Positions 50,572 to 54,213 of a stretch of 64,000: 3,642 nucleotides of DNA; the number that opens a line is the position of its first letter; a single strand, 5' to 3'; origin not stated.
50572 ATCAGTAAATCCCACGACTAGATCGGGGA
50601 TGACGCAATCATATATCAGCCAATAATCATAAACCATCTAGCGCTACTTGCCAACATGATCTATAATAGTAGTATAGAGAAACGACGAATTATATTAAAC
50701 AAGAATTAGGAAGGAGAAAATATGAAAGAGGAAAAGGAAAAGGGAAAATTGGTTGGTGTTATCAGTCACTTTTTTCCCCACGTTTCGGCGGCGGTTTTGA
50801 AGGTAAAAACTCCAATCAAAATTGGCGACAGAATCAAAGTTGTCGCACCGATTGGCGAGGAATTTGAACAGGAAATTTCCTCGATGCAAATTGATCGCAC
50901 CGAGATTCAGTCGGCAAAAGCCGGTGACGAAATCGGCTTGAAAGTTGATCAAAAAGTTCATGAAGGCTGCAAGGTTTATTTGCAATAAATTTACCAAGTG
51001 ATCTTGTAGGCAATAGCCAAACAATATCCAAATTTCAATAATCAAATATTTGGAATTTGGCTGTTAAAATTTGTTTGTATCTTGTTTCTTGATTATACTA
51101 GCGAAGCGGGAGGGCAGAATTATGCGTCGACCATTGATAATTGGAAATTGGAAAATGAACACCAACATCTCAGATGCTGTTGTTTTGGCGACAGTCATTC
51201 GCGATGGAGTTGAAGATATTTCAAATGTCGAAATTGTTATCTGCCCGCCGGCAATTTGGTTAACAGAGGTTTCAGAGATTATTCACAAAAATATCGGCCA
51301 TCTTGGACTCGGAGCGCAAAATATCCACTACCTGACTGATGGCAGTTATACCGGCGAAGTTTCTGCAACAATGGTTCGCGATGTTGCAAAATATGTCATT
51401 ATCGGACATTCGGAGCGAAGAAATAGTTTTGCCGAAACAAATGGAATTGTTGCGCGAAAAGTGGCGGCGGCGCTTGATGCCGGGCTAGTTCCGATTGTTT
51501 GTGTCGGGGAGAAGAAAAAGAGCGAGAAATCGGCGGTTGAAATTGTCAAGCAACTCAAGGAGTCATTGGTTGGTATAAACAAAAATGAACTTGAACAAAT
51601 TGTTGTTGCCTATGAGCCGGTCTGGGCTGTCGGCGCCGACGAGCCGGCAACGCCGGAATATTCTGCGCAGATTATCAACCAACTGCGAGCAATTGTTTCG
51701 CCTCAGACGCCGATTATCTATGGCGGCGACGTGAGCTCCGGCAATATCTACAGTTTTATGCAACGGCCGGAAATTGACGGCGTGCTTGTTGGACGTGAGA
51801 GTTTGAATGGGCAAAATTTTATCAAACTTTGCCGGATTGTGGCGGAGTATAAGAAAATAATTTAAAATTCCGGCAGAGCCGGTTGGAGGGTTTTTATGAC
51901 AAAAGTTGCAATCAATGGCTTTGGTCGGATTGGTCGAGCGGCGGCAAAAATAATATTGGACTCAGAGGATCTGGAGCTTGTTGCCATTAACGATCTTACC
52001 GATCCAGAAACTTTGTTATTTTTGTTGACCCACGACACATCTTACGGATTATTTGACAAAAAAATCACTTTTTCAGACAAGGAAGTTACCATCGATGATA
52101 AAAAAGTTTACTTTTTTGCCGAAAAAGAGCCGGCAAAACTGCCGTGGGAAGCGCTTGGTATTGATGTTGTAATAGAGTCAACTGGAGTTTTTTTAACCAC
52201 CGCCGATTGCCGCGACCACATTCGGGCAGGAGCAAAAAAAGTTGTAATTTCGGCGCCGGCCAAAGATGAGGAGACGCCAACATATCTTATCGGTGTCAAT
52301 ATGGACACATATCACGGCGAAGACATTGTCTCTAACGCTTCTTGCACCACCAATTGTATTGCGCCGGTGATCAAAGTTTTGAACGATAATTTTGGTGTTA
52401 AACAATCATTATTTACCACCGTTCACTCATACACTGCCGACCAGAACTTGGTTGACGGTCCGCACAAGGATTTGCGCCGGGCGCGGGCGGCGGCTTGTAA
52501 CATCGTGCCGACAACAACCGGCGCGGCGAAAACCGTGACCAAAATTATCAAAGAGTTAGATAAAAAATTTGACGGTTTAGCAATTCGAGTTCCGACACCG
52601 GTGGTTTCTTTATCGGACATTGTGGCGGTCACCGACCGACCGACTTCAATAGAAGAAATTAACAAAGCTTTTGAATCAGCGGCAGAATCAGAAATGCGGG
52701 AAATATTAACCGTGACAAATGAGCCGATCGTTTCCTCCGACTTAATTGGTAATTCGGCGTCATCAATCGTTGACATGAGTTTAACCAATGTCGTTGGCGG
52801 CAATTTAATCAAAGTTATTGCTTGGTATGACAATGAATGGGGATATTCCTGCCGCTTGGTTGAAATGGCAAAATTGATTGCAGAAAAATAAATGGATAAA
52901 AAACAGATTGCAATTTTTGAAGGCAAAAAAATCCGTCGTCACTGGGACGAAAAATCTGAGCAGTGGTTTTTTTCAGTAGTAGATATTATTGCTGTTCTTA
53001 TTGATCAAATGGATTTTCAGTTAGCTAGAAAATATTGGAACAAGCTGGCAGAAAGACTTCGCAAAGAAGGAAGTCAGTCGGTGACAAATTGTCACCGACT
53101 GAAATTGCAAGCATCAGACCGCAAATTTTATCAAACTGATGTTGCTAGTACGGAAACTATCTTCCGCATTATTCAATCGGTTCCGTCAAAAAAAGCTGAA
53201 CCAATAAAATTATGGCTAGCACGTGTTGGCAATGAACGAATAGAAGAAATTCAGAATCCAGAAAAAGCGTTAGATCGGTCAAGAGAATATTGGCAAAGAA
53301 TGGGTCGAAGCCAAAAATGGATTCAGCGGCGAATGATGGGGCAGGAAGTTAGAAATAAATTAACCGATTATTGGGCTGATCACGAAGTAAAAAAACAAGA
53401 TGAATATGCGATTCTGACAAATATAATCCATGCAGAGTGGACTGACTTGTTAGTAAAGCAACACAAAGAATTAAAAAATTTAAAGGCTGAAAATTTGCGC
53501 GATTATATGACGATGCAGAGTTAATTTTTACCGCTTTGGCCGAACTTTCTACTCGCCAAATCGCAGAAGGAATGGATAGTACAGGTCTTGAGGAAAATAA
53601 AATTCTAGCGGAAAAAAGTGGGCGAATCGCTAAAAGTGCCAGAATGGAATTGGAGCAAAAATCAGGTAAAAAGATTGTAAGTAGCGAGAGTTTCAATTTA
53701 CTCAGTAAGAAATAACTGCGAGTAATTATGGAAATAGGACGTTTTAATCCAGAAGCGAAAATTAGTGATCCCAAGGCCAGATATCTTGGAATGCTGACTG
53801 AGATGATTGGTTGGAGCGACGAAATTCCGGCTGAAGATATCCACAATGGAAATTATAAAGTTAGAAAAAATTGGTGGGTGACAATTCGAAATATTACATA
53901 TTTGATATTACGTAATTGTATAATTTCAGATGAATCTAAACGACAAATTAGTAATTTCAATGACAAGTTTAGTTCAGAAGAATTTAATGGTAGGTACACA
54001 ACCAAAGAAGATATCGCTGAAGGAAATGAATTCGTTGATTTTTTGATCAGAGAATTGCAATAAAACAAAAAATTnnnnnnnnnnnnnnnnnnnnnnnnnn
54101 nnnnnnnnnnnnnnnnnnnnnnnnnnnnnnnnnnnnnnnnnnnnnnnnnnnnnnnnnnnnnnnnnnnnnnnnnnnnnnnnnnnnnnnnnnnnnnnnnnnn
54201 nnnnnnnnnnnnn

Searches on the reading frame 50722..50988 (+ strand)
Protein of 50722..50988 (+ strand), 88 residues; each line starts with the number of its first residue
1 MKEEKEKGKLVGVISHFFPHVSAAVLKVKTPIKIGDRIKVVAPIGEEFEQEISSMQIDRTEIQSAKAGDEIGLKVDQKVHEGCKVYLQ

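Call 38: search_protein_families(library=pfam, proteins=[window:50722-50988:+], max_evalue=0.05)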
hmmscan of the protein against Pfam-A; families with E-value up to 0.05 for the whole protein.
window:50722-50988:+ (88 aa): 3 families
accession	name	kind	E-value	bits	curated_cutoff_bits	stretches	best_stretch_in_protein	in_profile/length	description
PF16325.11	Peptidase_U32_C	-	1.6e-06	28.6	28.2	1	10-82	5-79/83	Peptidase family U32 C-terminal domain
PF03144.31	GTP_EFTU_D2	-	0.0083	17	30.3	1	32-75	13-58/73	Elongation factor Tu domain 2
PF14578.12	GTP_EFTU_D4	-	0.022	15.1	23.8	0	38-83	34-77/86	Elongation factor Tu domain 4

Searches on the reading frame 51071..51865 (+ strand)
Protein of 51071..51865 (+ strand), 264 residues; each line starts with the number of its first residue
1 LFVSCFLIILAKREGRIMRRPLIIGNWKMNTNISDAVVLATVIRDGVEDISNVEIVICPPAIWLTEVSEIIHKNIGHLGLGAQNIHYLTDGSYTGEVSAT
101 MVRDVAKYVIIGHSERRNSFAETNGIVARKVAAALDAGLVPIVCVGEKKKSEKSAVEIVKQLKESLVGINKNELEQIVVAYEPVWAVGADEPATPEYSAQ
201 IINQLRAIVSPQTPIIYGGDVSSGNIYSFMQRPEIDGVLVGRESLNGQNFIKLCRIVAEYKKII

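Call 3: search_protein_families(library=pfam, proteins=[window:51071-51865:+], max_evalue=0.01)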
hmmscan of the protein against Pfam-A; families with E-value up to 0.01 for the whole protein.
window:51071-51865:+ (264 aa): 1 family
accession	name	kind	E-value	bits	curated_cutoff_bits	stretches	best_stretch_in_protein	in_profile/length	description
PF00121.24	TIM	-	2.6e-71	240.4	20.1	1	21-256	1-244/245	Triosephosphate isomerase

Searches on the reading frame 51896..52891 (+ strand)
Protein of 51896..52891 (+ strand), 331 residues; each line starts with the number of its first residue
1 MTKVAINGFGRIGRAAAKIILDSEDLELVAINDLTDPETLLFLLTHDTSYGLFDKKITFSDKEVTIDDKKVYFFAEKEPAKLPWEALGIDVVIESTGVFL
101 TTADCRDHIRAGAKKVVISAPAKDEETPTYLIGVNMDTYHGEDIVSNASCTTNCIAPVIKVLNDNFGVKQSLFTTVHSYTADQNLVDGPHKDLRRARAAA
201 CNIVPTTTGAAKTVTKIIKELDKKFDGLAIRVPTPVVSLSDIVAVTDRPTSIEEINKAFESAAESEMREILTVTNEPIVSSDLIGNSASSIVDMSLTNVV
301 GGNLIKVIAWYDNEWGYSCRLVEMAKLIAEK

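Call 3: search_protein_families(library=pfam, proteins=[window:51896-52891:+], max_evalue=0.01)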
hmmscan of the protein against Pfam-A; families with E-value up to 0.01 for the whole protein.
window:51896-52891:+ (331 aa): 3 families
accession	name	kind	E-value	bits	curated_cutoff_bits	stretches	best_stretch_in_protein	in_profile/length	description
PF02800.25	Gp_dh_C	-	3.6e-61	205.8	24.4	1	155-311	1-158/158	Glyceraldehyde 3-phosphate dehydrogenase, C-terminal domain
PF00044.30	Gp_dh_N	-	9.1e-35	119.4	31.7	1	3-101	2-100/101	Glyceraldehyde 3-phosphate dehydrogenase, NAD binding domain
PF01113.26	DapB_N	-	6.9e-05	23.4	25.6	1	3-36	2-36/124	Dihydrodipicolinate reductase, N-terminus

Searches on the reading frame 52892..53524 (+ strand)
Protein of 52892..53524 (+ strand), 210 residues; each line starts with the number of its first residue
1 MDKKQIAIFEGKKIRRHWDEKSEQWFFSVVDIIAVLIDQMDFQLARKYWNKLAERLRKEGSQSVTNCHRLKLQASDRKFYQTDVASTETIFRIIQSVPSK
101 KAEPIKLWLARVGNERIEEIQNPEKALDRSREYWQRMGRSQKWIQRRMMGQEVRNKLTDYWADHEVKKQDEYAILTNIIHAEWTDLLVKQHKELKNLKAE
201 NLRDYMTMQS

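Call 3: search_protein_families(library=pfam, proteins=[window:52892-53524:+], max_evalue=0.01)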
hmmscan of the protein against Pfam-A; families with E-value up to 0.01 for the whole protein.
window:52892-53524:+ (210 aa): 2 families
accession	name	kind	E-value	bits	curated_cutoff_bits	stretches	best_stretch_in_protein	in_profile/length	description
PF02498.22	Bro-N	-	1e-05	26.5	25.6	1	14-110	2-91/96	BRO family, N-terminal domain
PF18863.6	AbiJ_NTD4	-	0.00018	22.5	34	0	133-203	3-79/152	AbiJ N-terminal domain 4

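Call 20: search_protein_families(library=ncbifam, proteins=[window:52892-53524:+], max_evalue=0.001)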
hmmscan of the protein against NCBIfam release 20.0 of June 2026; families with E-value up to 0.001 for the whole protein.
window:52892-53524:+ (210 aa): 0 families

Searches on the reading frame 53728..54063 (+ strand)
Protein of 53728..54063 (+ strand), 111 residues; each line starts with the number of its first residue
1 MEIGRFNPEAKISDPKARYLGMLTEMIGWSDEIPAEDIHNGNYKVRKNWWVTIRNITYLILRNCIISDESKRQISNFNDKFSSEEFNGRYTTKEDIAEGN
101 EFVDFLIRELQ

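Call 3: search_protein_families(library=pfam, proteins=[window:53728-54063:+], max_evalue=0.01)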
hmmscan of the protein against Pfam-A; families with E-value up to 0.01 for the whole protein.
window:53728-54063:+ (111 aa): 0 families

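Call 20: search_protein_families(library=ncbifam, proteins=[window:53728-54063:+], max_evalue=0.001)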
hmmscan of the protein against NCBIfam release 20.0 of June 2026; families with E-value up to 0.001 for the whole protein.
window:53728-54063:+ (111 aa): 0 families

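Call 36: search_protein_families(library=padloc, proteins=[window:53728-54063:+], max_evalue=0.01)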
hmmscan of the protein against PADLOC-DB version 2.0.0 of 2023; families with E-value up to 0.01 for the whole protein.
window:53728-54063:+ (111 aa): 0 families

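Call 37: search_protein_families(library=phrogs, proteins=[window:53728-54063:+], max_evalue=0.01)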
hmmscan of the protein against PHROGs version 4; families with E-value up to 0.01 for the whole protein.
window:53728-54063:+ (111 aa): 0 families

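Call 59: search_protein_representatives(protein=window:53728-54063:+)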
Query: 111 residues. Proteins with E-value up to 0.001 (for the whole library): 130; up to 1e-10: 6; up to 1e-30: 0. The best 130 are listed.
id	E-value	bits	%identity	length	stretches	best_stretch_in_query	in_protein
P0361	3.3e-19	85.2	38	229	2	28-110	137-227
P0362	4.3e-17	78.4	48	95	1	23-110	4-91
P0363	8.8e-14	67.7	37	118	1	16-110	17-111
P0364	1.9e-11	60.2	36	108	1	24-109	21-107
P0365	2.5e-11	59.8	44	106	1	23-107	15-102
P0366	8.5e-11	58.1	37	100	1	27-109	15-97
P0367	1.2e-10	57.6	36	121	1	4-102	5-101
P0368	1.5e-10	57.4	41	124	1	26-108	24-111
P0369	3.8e-10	56.0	37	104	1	16-110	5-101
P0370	1.8e-09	53.8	38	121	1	21-110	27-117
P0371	2.0e-09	53.7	35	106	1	7-107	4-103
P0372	6.8e-09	52.0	38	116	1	9-109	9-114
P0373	7.3e-09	51.9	45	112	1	28-109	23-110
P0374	1.5e-08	50.9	34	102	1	22-107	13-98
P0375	1.7e-08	50.7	42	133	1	19-110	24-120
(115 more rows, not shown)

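Call 62: search_solved_structures(query=A2, max_evalue=1)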
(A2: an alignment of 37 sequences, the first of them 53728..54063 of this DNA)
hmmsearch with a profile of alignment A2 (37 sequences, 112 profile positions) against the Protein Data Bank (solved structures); distinct sequences matched with E-value up to 1: 2.
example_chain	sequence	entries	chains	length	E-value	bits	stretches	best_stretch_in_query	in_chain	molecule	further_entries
3wuh_A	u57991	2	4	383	0.69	13.1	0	16-62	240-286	tRNA N6-adenosine threonylcarbamoyltransferase, mitochondrial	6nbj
4k25_A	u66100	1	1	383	0.7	13.1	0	16-62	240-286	Probable tRNA threonylcarbamoyladenosine biosynthesis protein QRI7, mitochondrial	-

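Call 93: predict_structure(alignment_id=A2)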
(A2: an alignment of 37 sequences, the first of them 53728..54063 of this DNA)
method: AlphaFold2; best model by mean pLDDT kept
length: 111 residues; sequences in the alignment: 37
mean_pLDDT: 92.2   pTM: 0.82
mean pLDDT of the five models: 92.2, 91.3, 89.8, 89.0, 87.9
residues with pLDDT >= 90: 96; 70-90: 3; 50-70: 11; < 50: 1
segments of 3 or more residues with pLDDT < 50: none
pLDDT, mean of each block of 10 residues (from residue 1): 55 87 97 93 96 97 98 98 97 98 98 96
secondary structure, 60 per line:
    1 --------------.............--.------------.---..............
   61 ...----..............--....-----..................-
elements in order: H15-27 H47-63 H68-81 H84-87 H93-110
